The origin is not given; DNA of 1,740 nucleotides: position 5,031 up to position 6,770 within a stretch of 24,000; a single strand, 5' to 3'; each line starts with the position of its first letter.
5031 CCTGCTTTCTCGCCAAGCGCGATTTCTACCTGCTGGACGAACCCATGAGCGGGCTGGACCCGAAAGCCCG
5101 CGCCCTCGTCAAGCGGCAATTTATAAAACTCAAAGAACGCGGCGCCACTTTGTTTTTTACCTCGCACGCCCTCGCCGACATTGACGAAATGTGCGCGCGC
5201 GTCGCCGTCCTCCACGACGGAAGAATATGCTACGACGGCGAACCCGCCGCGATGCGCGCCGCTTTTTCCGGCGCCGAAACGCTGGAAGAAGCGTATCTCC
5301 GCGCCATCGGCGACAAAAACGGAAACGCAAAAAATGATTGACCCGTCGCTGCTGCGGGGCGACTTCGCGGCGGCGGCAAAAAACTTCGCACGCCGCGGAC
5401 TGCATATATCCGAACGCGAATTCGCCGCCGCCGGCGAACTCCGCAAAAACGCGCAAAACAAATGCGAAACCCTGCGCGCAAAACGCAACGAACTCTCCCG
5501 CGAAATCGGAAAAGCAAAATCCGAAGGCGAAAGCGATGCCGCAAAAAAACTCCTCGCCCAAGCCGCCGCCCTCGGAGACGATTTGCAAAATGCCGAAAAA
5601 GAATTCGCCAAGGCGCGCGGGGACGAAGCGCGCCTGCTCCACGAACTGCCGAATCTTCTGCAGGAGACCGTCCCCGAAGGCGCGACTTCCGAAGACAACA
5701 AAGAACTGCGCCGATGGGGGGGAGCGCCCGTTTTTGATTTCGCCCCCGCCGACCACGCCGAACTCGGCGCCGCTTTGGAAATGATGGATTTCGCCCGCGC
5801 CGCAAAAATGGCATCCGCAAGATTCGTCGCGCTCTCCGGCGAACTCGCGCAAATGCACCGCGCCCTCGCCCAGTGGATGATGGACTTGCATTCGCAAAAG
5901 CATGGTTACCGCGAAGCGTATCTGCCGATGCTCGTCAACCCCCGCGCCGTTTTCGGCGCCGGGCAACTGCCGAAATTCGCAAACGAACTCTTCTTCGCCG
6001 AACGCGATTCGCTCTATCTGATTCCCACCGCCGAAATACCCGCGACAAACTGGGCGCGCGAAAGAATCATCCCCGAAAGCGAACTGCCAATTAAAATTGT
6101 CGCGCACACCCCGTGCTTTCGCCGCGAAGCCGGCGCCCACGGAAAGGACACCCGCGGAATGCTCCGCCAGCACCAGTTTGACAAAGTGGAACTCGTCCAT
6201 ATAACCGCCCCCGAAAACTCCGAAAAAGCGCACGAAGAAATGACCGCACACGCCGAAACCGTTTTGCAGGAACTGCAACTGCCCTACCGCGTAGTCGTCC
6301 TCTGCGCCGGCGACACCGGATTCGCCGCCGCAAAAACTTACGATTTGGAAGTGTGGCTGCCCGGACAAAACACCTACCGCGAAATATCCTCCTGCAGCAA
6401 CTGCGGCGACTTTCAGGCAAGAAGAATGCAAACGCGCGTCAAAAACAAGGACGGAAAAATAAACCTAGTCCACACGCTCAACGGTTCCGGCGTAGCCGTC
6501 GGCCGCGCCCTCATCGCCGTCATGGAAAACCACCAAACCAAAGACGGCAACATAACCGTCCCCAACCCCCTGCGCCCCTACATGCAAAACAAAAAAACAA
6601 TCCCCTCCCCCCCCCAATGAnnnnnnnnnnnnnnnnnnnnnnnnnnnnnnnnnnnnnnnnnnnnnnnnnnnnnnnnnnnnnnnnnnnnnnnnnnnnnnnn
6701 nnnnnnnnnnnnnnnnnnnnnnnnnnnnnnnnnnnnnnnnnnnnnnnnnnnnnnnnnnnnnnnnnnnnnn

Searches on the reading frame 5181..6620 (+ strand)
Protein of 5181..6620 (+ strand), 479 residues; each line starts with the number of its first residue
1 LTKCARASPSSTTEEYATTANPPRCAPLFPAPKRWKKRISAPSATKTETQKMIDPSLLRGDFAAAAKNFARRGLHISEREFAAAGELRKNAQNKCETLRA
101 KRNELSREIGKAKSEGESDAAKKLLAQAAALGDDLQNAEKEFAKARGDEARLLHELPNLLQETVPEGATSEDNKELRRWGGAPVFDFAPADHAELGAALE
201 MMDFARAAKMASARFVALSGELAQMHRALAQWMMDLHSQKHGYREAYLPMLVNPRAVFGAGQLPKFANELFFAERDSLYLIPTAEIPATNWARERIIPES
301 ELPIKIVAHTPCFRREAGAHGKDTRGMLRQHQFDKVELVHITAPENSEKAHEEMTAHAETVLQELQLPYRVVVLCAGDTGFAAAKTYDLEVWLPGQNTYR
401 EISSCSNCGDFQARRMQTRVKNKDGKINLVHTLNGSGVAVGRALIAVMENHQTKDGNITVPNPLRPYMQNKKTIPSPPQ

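Call 50: search_protein_families(library=pfam, proteins=[window:5181-6620:+], max_evalue=0.001)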
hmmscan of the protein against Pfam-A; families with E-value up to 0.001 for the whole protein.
window:5181-6620:+ (479 aa): 2 families
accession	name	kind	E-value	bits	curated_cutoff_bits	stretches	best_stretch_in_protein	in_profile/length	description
PF00587.30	tRNA-synt_2b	-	3.8e-42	144.8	29.3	1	275-451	8-179/179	tRNA synthetase class II core domain (G, H, P, S and T)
PF02403.27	Seryl_tRNA_N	-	1.3e-17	64.4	28.2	1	52-159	1-107/108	Seryl-tRNA synthetase N-terminal domain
